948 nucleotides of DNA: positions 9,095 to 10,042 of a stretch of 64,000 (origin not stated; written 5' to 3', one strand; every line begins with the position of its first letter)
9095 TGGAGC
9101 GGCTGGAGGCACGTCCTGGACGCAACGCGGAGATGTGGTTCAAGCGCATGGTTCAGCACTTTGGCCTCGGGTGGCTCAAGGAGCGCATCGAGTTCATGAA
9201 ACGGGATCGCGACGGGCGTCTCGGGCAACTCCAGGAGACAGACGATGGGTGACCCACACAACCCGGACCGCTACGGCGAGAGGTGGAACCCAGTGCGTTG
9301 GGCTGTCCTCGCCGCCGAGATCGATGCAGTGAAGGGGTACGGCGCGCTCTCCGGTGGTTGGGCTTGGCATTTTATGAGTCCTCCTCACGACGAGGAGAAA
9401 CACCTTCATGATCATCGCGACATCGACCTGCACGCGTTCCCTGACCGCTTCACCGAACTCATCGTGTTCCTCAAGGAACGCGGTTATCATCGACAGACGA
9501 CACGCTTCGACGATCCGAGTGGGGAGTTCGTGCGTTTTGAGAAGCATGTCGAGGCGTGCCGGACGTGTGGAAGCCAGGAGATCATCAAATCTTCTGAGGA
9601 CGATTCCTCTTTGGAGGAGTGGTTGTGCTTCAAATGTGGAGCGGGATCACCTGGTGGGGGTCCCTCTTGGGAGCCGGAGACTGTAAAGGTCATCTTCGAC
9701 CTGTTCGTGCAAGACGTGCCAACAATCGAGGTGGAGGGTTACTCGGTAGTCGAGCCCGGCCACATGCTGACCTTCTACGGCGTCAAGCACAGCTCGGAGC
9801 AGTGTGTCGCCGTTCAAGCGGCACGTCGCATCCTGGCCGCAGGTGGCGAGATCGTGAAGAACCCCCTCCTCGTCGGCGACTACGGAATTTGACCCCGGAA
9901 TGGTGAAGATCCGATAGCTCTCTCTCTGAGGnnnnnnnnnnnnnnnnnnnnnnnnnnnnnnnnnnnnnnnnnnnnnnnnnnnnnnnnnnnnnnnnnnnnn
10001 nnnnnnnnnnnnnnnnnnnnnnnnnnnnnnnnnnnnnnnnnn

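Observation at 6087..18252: Coherent RNA/tRNA end-healing and sealing toolkit: RtcB ligase, two calcineurin-type phosphoesterases, Thg1-like 3'-5' polymerase, putative Pol-beta nucleotidyltransferase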

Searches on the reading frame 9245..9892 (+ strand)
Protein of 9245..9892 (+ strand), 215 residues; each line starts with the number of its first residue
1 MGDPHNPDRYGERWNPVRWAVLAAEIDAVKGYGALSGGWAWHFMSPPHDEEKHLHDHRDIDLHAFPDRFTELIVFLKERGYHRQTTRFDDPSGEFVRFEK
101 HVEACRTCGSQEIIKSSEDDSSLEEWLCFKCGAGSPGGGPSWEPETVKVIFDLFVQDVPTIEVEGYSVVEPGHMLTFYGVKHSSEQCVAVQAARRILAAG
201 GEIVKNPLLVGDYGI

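Call 4: search_protein_families(library=pfam, proteins=[window:9245-9892:+], max_evalue=0.01)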
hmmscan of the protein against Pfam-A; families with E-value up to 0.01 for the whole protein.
window:9245-9892:+ (215 aa): 0 families

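Call 5: search_protein_families(library=phrogs, proteins=[window:9245-9892:+], max_evalue=0.001)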
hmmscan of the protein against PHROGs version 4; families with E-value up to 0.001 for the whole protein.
window:9245-9892:+ (215 aa): 0 families

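Call 18: search_protein_families(library=ncbifam, proteins=[window:9245-9892:+], max_evalue=0.01)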
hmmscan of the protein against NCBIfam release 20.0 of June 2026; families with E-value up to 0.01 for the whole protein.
window:9245-9892:+ (215 aa): 0 families

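Call 29: find_homologous_proteins(query=window:9245-9892:+, max_evalue=0.001)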
Query window:9245-9892:+ (215 aa): 145 proteins with E <= 0.001 among 376 candidates; the best 120 are listed.
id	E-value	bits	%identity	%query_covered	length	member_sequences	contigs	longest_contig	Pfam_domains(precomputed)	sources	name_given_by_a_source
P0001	7.7e-149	512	100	100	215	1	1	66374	-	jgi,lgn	jgi:hypothetical protein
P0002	1.5e-124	432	82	100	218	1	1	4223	-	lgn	-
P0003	8.8e-111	387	77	100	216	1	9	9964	-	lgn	-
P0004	4.4e-103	362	74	100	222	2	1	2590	-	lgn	-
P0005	8.9e-102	358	73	100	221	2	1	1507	-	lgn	-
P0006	6.6e-100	351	72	100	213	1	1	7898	-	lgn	-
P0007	1.7e-99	350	71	100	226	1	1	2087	-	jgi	-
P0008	3.0e-99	349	73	98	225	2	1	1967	-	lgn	-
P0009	1.4e-97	344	73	100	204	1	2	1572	-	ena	-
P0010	1.4e-96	341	71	100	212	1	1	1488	-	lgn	-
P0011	9.6e-96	338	71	95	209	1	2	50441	-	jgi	jgi:hypothetical protein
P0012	8.3e-95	335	71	100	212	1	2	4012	-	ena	-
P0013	1.1e-94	334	69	100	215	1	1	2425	-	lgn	-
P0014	3.9e-94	333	68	100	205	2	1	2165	-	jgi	-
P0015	2.4e-93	330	69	100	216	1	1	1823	-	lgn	-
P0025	2.1e-89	317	66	100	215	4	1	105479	-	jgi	-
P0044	1.2e-78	282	62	100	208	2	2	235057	-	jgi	jgi:hypothetical protein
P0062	1.5e-44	170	43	98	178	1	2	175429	-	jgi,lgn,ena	-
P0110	3.8e-33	133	40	98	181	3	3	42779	-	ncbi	-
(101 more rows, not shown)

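Call 32: find_encoding_contigs(protein=P0062, flank=8000, max_places=2)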
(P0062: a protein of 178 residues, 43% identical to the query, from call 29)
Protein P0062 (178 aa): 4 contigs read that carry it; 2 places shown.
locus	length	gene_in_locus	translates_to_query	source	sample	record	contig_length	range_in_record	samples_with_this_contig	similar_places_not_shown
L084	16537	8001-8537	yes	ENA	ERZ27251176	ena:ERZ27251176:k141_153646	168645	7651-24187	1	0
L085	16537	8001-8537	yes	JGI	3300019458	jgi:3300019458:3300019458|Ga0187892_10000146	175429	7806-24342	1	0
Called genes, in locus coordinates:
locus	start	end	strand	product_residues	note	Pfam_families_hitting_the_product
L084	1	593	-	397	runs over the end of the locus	PF13495:Phage_int_SAM_4 (weak), PF02899:Phage_int_SAM_1 (weak), PF00589:Phage_integrase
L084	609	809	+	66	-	-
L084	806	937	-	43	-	-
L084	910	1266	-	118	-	-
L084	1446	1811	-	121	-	-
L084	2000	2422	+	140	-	-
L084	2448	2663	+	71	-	-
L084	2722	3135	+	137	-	-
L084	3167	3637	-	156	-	-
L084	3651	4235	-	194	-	-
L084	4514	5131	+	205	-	-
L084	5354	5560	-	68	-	-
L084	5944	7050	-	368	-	PF01385:OrfB_IS605, PF07282:Cas12f1-like_TNB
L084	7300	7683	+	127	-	-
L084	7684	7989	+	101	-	-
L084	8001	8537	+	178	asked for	-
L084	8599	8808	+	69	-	-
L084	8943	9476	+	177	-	-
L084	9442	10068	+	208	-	-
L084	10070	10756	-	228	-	-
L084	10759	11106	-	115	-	-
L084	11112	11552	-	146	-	-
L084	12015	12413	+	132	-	-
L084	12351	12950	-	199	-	-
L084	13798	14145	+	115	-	-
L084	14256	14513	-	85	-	-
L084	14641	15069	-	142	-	-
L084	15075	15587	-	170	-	-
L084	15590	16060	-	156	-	-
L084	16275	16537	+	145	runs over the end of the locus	-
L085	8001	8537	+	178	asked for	-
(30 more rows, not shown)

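Call 33: find_encoding_contigs(protein=P0110, flank=8000, max_places=2)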
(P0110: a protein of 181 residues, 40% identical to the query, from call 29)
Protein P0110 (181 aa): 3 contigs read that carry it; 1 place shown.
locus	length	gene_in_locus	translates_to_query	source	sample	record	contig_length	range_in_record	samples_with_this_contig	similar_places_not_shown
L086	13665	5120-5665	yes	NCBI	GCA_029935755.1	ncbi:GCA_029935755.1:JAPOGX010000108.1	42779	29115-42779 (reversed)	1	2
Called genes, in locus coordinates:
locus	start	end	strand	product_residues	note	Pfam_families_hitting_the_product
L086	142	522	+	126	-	PF06155:GBBH-like_N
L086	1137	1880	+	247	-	PF01209:Ubie_methyltran, PF13489:Methyltransf_23, PF13847:Methyltransf_31, PF08241:Methyltransf_11, PF08242:Methyltransf_12, PF13649:Methyltransf_25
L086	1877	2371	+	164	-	PF06271:RDD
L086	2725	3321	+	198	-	PF02036:SCP2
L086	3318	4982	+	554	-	PF03109:ABC1, PF27536:UbiB_helical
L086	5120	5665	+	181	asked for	-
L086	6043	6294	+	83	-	-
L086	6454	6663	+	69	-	-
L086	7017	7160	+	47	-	-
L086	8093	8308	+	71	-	-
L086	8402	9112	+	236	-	-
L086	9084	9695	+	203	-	PF14103:DUF4276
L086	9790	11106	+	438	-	PF07787:TMEM43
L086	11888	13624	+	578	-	PF00672:HAMP, PF00211:Guanylate_cyc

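Call 34: find_encoding_contigs(protein=P0044, flank=10000, max_places=1)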
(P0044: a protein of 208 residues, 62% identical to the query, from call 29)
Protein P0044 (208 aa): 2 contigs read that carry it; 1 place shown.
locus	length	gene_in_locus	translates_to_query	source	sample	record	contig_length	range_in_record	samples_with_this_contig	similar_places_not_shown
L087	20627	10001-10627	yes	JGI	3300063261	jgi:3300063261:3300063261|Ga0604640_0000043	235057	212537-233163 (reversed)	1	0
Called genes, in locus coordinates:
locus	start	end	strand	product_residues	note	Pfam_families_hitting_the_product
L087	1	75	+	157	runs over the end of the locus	-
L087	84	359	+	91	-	-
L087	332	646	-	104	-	-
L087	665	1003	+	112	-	PF10087:DUF2325 (faint)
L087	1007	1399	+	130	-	PF19800:DUF6283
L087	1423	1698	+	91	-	-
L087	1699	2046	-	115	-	-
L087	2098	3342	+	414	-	-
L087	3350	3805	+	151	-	PF00075:RNase_H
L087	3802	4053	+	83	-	-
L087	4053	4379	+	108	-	-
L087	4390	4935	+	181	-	-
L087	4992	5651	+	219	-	PF00149:Metallophos, PF12850:Metallophos_2 (faint)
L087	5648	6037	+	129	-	PF00684:DnaJ_CXXCXGXG (faint), PF23733:GRXCR1-2_C (faint)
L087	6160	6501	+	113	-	-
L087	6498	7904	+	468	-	PF01139:RtcB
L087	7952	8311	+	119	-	-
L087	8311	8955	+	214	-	-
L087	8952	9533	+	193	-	-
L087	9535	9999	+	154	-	-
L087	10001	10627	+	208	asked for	-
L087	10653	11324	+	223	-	PF03588:Leu_Phe_trans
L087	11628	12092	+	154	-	-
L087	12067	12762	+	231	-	-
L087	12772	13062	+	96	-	-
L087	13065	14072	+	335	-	PF16697:Yop-YscD_cpl, PF00498:FHA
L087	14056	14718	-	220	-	PF04545:Sigma70_r4, PF08281:Sigma70_r4_2, PF00196:GerE (faint), PF13384:HTH_23 (faint), PF13542:HTH_Tnp_ISL3 (faint), PF00126:HTH_1 (faint), PF13518:HTH_28 (faint), PF13556:HTH_30 (faint), +2 more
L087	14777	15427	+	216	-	-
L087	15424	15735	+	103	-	-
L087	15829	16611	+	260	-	PF04446:Thg1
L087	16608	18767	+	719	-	PF00912:Transgly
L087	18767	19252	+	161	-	-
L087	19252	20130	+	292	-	PF28363:DUF8385 (faint)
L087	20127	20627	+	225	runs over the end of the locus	PF00149:Metallophos, PF12850:Metallophos_2 (weak)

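Call 35: find_encoding_contigs(protein=P0025, flank=10000, max_places=1)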
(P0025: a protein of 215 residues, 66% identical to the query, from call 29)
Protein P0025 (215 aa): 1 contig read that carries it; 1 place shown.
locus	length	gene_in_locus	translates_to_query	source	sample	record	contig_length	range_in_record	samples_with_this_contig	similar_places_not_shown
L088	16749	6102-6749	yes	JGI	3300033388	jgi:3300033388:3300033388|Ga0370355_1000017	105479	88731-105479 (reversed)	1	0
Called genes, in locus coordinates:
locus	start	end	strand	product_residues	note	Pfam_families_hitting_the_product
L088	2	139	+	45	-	?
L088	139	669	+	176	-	PF07463:NUMOD4, PF13392:HNH_3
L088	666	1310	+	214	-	-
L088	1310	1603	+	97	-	-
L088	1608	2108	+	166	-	-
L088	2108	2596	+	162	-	-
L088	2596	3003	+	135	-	-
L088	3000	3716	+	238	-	PF13476:AAA_23 (weak), PF13555:AAA_29 (weak), PF00005:ABC_tran (weak), PF13304:AAA_21 (faint)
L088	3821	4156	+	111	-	-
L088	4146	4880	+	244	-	-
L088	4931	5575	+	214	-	-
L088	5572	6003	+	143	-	-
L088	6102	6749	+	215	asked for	-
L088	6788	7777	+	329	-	-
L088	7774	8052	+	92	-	-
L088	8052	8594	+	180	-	-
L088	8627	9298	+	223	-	PF03588:Leu_Phe_trans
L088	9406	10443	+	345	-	-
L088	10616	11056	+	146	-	-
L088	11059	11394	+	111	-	-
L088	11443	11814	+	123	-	PF07411:DUF1508 (weak)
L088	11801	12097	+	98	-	-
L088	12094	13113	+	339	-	PF16697:Yop-YscD_cpl, PF00498:FHA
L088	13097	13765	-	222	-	PF04545:Sigma70_r4 (weak), PF08281:Sigma70_r4_2, PF13384:HTH_23 (faint), PF13542:HTH_Tnp_ISL3 (faint), PF06322:Phage_NinH (faint), PF13404:HTH_AsnC-type (faint), PF13518:HTH_28 (faint)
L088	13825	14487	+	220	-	-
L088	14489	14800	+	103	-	-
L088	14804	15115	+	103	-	-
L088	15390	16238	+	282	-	-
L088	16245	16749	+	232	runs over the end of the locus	PF00149:Metallophos, PF12850:Metallophos_2 (weak)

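Call 37: predict_structure(alignment_id=A1)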
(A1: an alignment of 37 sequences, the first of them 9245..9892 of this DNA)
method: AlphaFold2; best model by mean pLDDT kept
length: 215 residues; sequences in the alignment: 37
mean_pLDDT: 90.0   pTM: 0.86
mean pLDDT of the five models: 90.0, 89.9, 89.7, 89.1, 88.7
residues with pLDDT >= 90: 151; 70-90: 45; 50-70: 16; < 50: 3
segments of 3 or more residues with pLDDT < 50: none
pLDDT, mean of each block of 10 residues (from residue 1): 68 93 97 98 96 93 97 98 84 87 93 84 85 67 90 97 98 94 89 97 97 65
secondary structure, 60 per line:
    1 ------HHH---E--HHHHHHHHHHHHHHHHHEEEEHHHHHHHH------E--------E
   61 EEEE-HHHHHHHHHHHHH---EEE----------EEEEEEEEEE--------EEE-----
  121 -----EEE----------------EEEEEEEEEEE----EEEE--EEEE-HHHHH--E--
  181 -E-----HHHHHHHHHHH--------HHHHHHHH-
elements in order: H16-32 E33-36 H37-44 E60-64 H66-78 E82-84 E95-104 E113-115 E126-128 E145-155 E160-163 E166-169 H171-175 H188-198 H207-214

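Call 39: fold_search(model_id=the predicted structure, library=pdb)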
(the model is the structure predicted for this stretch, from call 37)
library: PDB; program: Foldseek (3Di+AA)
matches with E <= 10: 241; with E <= 0.001: 1
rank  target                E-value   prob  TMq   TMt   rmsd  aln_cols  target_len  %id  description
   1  4fo1_A                8.5e-04  1.00  0.41  0.52   7.5       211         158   11  Crystal structure of lincosamide antibiotic adenylyltransferase LnuA, apo (released 2012-07-04)
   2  4ok0_A                4.5e-03  1.00  0.42  0.40   6.7       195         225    9  Crystal structure of putative nucleotidyltransferase from H. pylori (released 2014-04-09)
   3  4o8s                  6.5e-03  0.99  0.43  0.41   6.7       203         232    8  Crystal structure of JHP933 from Helicobacter pylori (released 2014-09-10)
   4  4ok0_B                7.8e-03  0.99  0.36  0.35   6.6       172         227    9  Crystal structure of putative nucleotidyltransferase from H. pylori (released 2014-04-09)
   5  4p37_B                2.4e-02  0.66  0.32  0.15  15.0       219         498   13  Crystal structure of the Megavirus polyadenylate synthase (released 2015-04-01)
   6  4p37_A                5.3e-02  0.54  0.32  0.15  14.1       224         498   12  Crystal structure of the Megavirus polyadenylate synthase (released 2015-04-01)
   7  5kqj_MODEL_1_A        6.4e-02  0.47  0.30  0.34  13.5       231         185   13  Solution Structure of Antibiotic-Resistance Factor ANT(2'')-Ia Reveals Substrate-Regulated Conformation Dynami (released 2017-07-12)
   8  4i28_A                9.8e-02  0.16  0.21  0.15   9.4       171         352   10  Binary complex of mouse TdT with ssDNA and Zn++ (released 2013-07-24)
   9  7m0d_B                1.1e-01  0.33  0.29  0.21   8.0       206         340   10  Pre-catalytic quaternary complex of DNA Polymerase Lambda with bound complementary DSB substrate and incoming dUMPNPP (released 2022-03-16)
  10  5chg_A                1.3e-01  0.33  0.25  0.23   7.6       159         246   10  Human DNA polymerase lambda L431A mutant- MgdGTP binary and complex with 6 paired DNA (released 2016-02-24)
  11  6go3                  1.5e-01  0.20  0.29  0.22   9.4       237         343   11  TdT chimera (Loop1 of pol mu) - apoenzyme (released 2019-06-05)
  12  5cfu                  1.6e-01  0.54  0.38  0.45   9.9       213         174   11  Crystal Structure of ANT(2")-Ia in complex with adenylyl-2"-tobramycin (released 2016-07-20)
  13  4qzb_A                1.8e-01  0.13  0.21  0.15   8.8       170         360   10  Mouse Tdt in complex with a DSB substrate, C-T base pair (released 2015-06-10)
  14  5cfs                  2.5e-01  0.35  0.34  0.40  10.2       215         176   11  Crystal Structure of ANT(2")-Ia in complex with AMPCPP and tobramycin (released 2016-03-16)
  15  8k3r_A                2.6e-01  0.28  0.17  0.06   9.6        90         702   12  S. cerevisiae Chs1 in apo state incubated with GlcNAc (released 2023-08-16)
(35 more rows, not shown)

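Call 88: search_solved_structures(query=A1, max_evalue=10)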
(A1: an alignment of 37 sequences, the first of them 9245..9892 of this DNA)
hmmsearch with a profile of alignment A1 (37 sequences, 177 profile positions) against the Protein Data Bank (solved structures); distinct sequences matched with E-value up to 10: 69 (the best 60 are shown).
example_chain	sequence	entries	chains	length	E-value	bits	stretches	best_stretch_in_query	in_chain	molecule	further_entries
8r5h_F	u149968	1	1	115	0.063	16.3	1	37-84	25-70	Bromodomain-containing protein 4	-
4wh5_A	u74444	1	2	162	0.09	15.7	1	27-82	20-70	Lincosamide resistance protein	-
4fo1_A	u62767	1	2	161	0.091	15.7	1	27-82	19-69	Lincosamide resistance protein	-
2dww_A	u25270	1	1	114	0.12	15.3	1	38-84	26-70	Bromodomain-containing protein 4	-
2i8n_A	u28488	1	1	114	0.13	15.3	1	38-84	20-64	Bromodomain-containing protein 4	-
9m0f_C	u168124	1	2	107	0.13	15.2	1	38-84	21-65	Bromodomain-containing protein 4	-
6duv_A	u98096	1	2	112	0.13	15.2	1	38-84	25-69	Bromodomain-containing protein 4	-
5ueo_A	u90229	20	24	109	0.13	15.2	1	38-84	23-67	Bromodomain-containing protein 4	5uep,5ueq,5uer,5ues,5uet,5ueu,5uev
7aqt_A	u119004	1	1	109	0.13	15.2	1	38-84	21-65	Bromodomain-containing protein 4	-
6vix_A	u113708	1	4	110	0.13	15.2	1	38-84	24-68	Bromodomain-containing protein 4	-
7usj_A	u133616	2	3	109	0.13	15.2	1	38-84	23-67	Bromodomain-containing protein 4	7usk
8rwz_A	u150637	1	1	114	0.13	15.2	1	38-84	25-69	Bromodomain-containing protein 4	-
8rx0_A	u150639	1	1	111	0.14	15.2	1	38-84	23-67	Isoform B of Bromodomain-containing protein 4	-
4z93_A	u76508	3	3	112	0.14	15.2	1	38-84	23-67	Bromodomain-containing protein 4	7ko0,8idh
4kv4_A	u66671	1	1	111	0.14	15.2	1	38-84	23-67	Bromodomain-containing protein 4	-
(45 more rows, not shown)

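Call 90: find_related_loci(query=A1, collection=viral_contigs, flank=10000)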
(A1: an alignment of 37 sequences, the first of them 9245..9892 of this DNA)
Query A1 (215 aa) in viral_contigs; peptide patterns used: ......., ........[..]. (x = any residue, [..] = any of these).
68 stretches matched a pattern; 19 encode a relative of the query (tblastn E <= 1e-3); 19 distinct loci.
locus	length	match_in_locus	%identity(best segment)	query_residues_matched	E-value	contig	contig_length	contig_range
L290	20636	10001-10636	65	1-215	2e-87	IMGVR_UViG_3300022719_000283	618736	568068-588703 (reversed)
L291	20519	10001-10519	39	1-211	3e-40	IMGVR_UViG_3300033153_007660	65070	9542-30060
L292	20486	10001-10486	35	5-210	4e-38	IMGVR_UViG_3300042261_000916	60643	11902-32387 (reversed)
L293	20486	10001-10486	35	5-210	4e-38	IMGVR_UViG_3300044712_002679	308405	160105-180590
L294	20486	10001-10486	35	5-210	4e-38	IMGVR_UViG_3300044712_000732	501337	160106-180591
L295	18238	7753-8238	35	5-210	3e-37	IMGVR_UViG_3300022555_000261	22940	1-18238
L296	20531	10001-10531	39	1-211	1e-36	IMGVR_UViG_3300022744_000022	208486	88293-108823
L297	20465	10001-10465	37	12-200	9e-36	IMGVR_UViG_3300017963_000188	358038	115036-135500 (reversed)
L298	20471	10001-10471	34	1-197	3e-34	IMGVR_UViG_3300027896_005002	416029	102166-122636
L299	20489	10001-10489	33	1-208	5e-33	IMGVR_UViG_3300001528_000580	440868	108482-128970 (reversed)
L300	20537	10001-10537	37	1-210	2e-32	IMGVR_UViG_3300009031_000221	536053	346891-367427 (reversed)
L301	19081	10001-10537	37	1-210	1e-32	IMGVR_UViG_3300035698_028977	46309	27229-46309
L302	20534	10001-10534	35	1-212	1e-31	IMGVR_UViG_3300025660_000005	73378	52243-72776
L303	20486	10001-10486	34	1-200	5e-31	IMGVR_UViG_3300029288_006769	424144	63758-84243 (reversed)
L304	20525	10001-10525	35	1-211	1e-30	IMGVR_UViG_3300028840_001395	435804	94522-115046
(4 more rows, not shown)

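Call 96: search_protein_families(library=pfam, alignment_id=A6, max_evalue=0.0001)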
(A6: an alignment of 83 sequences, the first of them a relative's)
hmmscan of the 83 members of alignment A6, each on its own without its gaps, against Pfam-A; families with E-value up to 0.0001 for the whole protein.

A. member 1, L292:7044-7385:- (113 aa): 0 families

B. families by the number of members that match (of 83 scanned): 36 families (the first 25 are shown)
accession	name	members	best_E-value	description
PF25283.1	DUF7873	2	7.6e-98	Family of unknown function (DUF7873)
PF01551.29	Peptidase_M23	2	3.4e-08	Peptidase family M23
PF01699.29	Na_Ca_ex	1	1.7e-65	Sodium/calcium exchanger protein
PF13793.12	Pribosyltran_N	1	1.5e-33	N-terminal domain of ribose phosphate pyrophosphokinase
PF00709.27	Adenylsucc_synt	1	1.8e-32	Adenylosuccinate synthetase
PF00005.33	ABC_tran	1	1.1e-26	ABC transporter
PF19302.4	DUF5915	1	3.7e-24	Domain of unknown function (DUF5915)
PF13298.12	LigD_N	1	3.8e-21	DNA Ligase D 3'-phosphoesterase domain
PF00078.32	RVT_1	1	7.9e-21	Reverse transcriptase (RNA-dependent DNA polymerase)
PF14572.12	Pribosyl_synth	1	2.9e-19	Phosphoribosyl synthetase-associated domain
PF15891.11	Nuc_deoxyri_tr2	1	3.4e-17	Nucleoside 2-deoxyribosyltransferase like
PF14279.12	HNH_5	1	1.2e-16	HNH endonuclease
PF14359.12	DUF4406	1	1.6e-16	Domain of unknown function (DUF4406)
PF18780.6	HNH_repeat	1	3.9e-16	Homing endonuclease associated repeat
PF13529.12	Peptidase_C39_2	1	2.1e-15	Peptidase_C39 like family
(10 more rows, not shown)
